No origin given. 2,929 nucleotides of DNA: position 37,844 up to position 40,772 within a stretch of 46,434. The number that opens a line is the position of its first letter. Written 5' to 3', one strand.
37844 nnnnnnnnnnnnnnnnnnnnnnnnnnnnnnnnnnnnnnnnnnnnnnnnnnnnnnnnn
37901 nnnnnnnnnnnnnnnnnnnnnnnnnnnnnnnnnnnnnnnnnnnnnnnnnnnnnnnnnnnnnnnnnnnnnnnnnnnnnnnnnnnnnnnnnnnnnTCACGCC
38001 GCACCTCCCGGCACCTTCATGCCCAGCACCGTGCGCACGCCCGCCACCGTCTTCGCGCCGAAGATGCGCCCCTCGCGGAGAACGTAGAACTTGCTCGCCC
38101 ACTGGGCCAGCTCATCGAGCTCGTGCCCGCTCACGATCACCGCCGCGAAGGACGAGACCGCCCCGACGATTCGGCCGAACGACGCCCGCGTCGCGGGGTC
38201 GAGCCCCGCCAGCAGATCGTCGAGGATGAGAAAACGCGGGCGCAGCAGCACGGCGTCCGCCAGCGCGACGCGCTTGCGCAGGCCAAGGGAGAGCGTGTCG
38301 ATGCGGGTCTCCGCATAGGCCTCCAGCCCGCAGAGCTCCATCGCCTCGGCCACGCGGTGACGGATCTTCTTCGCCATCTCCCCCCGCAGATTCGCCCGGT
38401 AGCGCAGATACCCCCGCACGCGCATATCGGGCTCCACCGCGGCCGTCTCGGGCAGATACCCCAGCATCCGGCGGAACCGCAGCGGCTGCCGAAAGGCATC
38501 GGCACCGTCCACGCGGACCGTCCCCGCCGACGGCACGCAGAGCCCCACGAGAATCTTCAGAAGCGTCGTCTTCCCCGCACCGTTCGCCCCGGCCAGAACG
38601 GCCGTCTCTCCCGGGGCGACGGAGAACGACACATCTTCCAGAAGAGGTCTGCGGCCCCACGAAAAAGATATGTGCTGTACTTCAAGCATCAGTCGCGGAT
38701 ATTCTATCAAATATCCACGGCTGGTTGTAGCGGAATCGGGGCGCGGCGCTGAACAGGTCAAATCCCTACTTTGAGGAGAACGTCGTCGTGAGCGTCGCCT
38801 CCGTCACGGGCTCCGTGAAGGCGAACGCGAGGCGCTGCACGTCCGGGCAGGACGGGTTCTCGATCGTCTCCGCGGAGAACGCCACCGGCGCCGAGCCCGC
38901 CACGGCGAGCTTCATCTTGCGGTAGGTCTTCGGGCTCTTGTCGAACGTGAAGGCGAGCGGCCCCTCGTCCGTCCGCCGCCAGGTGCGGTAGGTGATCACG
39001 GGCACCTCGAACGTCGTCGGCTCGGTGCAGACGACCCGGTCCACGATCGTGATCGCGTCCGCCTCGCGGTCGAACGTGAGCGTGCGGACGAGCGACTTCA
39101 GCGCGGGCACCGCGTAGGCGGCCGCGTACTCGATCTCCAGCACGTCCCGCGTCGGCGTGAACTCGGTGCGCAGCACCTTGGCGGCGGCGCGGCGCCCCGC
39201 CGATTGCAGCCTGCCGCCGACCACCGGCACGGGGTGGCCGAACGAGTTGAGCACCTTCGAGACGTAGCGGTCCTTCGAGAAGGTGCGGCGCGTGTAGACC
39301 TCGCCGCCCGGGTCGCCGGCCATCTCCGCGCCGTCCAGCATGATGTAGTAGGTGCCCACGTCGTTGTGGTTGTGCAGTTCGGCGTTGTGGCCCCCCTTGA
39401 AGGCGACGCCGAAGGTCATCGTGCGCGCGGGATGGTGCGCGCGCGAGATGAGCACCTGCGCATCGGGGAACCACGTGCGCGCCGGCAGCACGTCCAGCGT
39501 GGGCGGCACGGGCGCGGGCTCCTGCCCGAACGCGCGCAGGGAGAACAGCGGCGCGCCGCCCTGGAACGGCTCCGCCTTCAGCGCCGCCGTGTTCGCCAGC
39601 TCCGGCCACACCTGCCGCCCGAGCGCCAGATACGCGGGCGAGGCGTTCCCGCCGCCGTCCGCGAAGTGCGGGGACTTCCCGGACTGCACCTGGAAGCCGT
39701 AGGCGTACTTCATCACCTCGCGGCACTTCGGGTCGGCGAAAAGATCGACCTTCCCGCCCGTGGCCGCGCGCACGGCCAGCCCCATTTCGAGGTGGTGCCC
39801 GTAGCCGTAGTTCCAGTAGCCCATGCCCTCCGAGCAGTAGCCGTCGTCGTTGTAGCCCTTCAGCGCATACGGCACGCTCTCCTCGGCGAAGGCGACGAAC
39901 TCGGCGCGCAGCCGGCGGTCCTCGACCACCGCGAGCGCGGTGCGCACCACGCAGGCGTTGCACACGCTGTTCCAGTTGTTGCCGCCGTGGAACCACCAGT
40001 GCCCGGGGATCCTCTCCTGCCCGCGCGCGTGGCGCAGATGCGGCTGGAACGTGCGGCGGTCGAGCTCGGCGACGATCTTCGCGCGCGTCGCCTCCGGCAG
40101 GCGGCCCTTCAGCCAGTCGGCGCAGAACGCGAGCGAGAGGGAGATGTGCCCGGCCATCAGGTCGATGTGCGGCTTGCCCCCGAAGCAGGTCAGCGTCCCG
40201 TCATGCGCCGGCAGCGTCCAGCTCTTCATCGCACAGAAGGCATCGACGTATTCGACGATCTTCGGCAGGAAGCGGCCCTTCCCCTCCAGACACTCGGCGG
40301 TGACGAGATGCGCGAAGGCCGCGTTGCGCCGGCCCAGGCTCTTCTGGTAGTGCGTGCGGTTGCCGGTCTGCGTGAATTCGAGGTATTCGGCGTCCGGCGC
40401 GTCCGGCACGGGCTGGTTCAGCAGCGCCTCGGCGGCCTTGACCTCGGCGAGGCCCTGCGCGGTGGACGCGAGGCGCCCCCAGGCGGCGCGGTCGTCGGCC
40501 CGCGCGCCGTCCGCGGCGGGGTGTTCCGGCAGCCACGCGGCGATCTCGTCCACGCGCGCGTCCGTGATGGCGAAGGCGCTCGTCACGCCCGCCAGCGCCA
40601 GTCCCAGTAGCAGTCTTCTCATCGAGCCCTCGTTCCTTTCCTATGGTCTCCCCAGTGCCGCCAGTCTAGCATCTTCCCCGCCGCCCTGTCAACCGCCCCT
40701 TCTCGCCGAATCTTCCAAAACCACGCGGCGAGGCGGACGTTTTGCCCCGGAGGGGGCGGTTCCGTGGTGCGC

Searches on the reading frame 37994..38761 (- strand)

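Call 28: search_protein_families(library=pfam, proteins=[window:37994-38761:-], max_evalue=0.01)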
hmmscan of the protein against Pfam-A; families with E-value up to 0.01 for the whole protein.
window:37994-38761:- (255 aa): 5 families
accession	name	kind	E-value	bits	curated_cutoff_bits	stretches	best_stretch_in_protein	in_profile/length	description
PF00005.33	ABC_tran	-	3.7e-28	99.3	25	1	41-182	1-134/137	ABC transporter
PF13304.12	AAA_21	-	8.6e-11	42.9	27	2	54-75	2-23/304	AAA domain, putative AbiEii toxin, Type IV TA system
PF13555.12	AAA_29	-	0.006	16.7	27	0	44-78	15-49/61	P-loop containing region of AAA domain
PF02463.25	SMC_N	-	0.0068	16.3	40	0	175-220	159-204/220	RecF/RecN/SMC N terminal domain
PF06414.18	Zeta_toxin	-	0.0086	16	22.3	0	55-92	20-56/199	Zeta toxin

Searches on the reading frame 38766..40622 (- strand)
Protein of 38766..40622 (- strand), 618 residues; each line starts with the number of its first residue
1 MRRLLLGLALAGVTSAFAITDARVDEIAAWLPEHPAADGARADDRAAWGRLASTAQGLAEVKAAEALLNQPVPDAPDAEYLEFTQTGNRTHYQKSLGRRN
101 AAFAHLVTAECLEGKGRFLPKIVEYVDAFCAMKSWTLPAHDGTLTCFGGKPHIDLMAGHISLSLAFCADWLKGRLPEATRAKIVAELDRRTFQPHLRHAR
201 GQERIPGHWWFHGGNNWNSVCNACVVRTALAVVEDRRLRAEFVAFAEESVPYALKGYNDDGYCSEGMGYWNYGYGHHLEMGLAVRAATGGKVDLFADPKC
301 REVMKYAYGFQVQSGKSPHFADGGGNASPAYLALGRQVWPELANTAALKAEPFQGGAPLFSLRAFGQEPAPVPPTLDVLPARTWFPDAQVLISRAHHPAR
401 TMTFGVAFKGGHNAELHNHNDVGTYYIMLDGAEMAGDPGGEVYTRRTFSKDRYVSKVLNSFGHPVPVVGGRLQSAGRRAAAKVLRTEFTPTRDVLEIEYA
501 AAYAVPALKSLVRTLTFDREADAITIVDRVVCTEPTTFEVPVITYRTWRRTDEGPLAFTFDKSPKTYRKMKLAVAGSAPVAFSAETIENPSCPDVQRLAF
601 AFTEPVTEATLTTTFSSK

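Call 27: search_protein_families(library=pfam, proteins=[window:38766-40622:-], max_evalue=0.01)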
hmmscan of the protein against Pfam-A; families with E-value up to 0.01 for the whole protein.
window:38766-40622:- (618 aa): 1 family
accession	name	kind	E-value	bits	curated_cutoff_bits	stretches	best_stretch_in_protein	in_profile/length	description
PF07940.18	Hepar_II_III_C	-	0.003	17.5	24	0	384-540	8-161/237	Heparinase II/III-like, C-terminal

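Call 62: find_homologous_proteins(query=window:38766-40622:-, max_evalue=1e-50)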
Query window:38766-40622:- (618 aa): 1979 proteins with E <= 1e-50 among 8000 candidates; the best 120 are listed.
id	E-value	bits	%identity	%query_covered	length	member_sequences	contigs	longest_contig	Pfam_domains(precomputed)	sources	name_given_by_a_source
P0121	0.0e+0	1439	100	100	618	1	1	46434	-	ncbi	ncbi:MAG: hypothetical protein ACI4RA_05645 [Kiritimatiellia bacterium]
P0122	0.0e+0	1161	79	100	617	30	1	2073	-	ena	-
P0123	0.0e+0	1146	78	100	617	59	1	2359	-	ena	-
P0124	0.0e+0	1142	78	100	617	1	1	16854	-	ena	-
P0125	0.0e+0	1125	78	100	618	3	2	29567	-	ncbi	-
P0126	0.0e+0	1111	77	100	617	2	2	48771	PF07940.19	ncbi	-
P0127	0.0e+0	1111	76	100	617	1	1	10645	-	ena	-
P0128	0.0e+0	1089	75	100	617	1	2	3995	-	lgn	-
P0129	0.0e+0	1072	75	96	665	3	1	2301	-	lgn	-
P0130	0.0e+0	1068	73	100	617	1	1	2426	-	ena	-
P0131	0.0e+0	1065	75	97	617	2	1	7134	-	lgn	-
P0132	0.0e+0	1064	74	97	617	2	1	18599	-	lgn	-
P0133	0.0e+0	1064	74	97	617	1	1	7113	-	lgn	-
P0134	0.0e+0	1062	75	97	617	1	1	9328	-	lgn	-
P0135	0.0e+0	1061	74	97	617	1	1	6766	-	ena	-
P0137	0.0e+0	1059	76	96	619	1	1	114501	-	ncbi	ncbi:MAG: hypothetical protein ACI4Q3_09445 [Kiritimatiellia bacterium]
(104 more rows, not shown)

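Call 63: find_encoding_contigs(protein=P0125, flank=6000, max_places=3)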
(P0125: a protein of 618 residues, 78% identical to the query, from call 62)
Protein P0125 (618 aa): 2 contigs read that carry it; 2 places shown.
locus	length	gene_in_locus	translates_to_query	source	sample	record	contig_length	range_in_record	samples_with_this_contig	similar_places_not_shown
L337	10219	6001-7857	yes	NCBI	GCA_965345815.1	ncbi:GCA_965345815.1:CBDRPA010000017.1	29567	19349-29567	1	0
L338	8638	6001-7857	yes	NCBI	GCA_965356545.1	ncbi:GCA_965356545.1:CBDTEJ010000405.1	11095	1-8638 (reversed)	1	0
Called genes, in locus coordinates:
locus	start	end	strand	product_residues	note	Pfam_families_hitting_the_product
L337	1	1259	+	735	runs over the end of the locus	PF00082:Peptidase_S8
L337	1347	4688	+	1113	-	PF11028:TMEM260_N (weak), PF12895:ANAPC3 (faint), PF00515:TPR_1 (faint), PF07719:TPR_2 (faint), PF13181:TPR_8 (faint), PF13374:TPR_10 (faint), PF17874:TPR_MalT (weak), PF22860:DUF7017 (weak), +8 more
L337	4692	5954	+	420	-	-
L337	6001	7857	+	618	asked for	-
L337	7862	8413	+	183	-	-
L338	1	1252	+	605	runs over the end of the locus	PF00082:Peptidase_S8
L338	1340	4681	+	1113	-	PF11028:TMEM260_N (weak), PF12895:ANAPC3 (faint), PF00515:TPR_1 (faint), PF07719:TPR_2 (faint), PF13181:TPR_8 (faint), PF13374:TPR_10 (faint), PF17874:TPR_MalT (weak), PF22860:DUF7017 (weak), +8 more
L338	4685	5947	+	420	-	-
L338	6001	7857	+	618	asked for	-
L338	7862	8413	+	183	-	-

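Call 64: find_encoding_contigs(protein=P0126, flank=6000, max_places=3)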
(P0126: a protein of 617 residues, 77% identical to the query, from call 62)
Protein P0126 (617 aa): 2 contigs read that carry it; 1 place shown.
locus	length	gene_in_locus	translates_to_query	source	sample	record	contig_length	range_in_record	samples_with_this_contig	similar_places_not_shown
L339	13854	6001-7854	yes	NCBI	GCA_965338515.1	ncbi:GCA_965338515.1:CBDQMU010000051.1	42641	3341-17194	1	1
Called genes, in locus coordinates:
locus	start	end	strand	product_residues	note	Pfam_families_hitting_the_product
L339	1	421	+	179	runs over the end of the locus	PF02545:Maf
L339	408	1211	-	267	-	PF04962:KduI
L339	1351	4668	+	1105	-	PF11028:TMEM260_N (weak), PF13432:TPR_16 (faint), PF07719:TPR_2 (faint), PF13181:TPR_8 (faint), PF13374:TPR_10 (faint), PF13424:TPR_12 (faint), PF13428:TPR_14 (faint), PF22860:DUF7017 (weak), +6 more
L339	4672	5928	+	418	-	-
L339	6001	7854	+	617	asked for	PF07940:Hepar_II_III_C (weak)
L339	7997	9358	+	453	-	PF00275:EPSP_synthase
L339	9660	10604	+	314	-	PF03279:Lip_A_acyltrans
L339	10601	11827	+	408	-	PF13439:Glyco_transf_4, PF13579:Glyco_trans_4_4, PF13477:Glyco_trans_4_2 (weak), PF00534:Glycos_transf_1, PF13692:Glyco_trans_1_4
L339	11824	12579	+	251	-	PF03721:UDPG_MGDP_dh_N (weak), PF00984:UDPG_MGDP_dh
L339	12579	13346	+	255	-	-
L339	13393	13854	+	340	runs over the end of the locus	PF00852:Glyco_transf_10 (weak)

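Call 65: find_encoding_contigs(protein=P0124, flank=6000, max_places=3)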
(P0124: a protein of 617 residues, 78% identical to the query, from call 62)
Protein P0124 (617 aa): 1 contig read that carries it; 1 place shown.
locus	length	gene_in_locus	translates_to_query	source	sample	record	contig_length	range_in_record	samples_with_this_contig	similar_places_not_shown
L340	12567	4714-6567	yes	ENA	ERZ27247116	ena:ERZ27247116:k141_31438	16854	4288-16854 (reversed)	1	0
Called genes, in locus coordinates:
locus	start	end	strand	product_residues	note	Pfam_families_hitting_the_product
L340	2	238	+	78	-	?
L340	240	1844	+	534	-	PF00890:FAD_binding_2 (faint), PF01266:DAO (weak), PF01494:FAD_binding_3, PF07992:Pyr_redox_2 (weak), PF13450:NAD_binding_8 (weak), PF01266:DAO (weak), PF21162:ETFQO_UQ-bd, PF05187:Fer4_ETF_QO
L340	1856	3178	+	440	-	-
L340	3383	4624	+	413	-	PF07470:Glyco_hydro_88 (faint)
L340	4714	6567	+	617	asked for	-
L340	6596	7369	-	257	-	PF08448:PAS_4, PF12833:HTH_18, PF00165:HTH_AraC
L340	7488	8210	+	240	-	-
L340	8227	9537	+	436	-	PF03781:FGE-sulfatase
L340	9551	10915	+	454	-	PF03781:FGE-sulfatase (weak)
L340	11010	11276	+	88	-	PF19891:DUF6364 (weak)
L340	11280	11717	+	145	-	PF01850:PIN, PF13470:PIN_3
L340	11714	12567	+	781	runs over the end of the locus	PF02901:PFL-like, PF01228:Gly_radical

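Call 66: find_encoding_contigs(protein=P0137, flank=6000, max_places=3)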
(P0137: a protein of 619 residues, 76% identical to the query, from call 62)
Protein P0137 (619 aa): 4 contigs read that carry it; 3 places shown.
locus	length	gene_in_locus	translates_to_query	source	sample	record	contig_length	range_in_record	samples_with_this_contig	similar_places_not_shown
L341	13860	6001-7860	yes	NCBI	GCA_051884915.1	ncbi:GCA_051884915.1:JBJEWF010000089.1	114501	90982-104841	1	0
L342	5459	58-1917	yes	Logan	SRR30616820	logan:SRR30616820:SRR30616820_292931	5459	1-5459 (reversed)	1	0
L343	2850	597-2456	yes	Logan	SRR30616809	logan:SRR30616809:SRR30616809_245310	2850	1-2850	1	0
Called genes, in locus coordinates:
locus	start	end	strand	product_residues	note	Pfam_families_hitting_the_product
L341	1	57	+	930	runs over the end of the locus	PF00082:Peptidase_S8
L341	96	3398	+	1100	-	PF13424:TPR_12 (faint), PF00515:TPR_1 (faint), PF07719:TPR_2 (faint), PF13181:TPR_8 (faint), PF13374:TPR_10 (faint), PF13428:TPR_14 (faint), PF14559:TPR_19 (weak), PF23914:TPR_CcmH_CycH (weak), +4 more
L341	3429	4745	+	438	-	-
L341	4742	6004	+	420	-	PF07470:Glyco_hydro_88 (faint)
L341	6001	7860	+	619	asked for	-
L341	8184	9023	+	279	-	PF11449:ArsP_2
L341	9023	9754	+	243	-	PF03591:AzlC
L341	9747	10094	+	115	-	PF05437:AzlD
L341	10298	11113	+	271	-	PF02163:Peptidase_M50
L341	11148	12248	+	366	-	PF00294:PfkB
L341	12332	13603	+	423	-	PF01408:GFO_IDH_MocA, PF22725:GFO_IDH_MocA_C3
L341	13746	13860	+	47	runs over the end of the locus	-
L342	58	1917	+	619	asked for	-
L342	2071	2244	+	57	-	PF12797:Fer4_2 (weak), PF13237:Fer4_10, PF14697:Fer4_21, PF00037:Fer4, PF12838:Fer4_7, PF13187:Fer4_9, PF25160:LdpA_Fe-S-bd, PF00037:Fer4, +6 more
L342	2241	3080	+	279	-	PF11449:ArsP_2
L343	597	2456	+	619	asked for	-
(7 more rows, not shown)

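Call 83: find_encoding_contigs(protein=P0121, flank=3000, max_places=10)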
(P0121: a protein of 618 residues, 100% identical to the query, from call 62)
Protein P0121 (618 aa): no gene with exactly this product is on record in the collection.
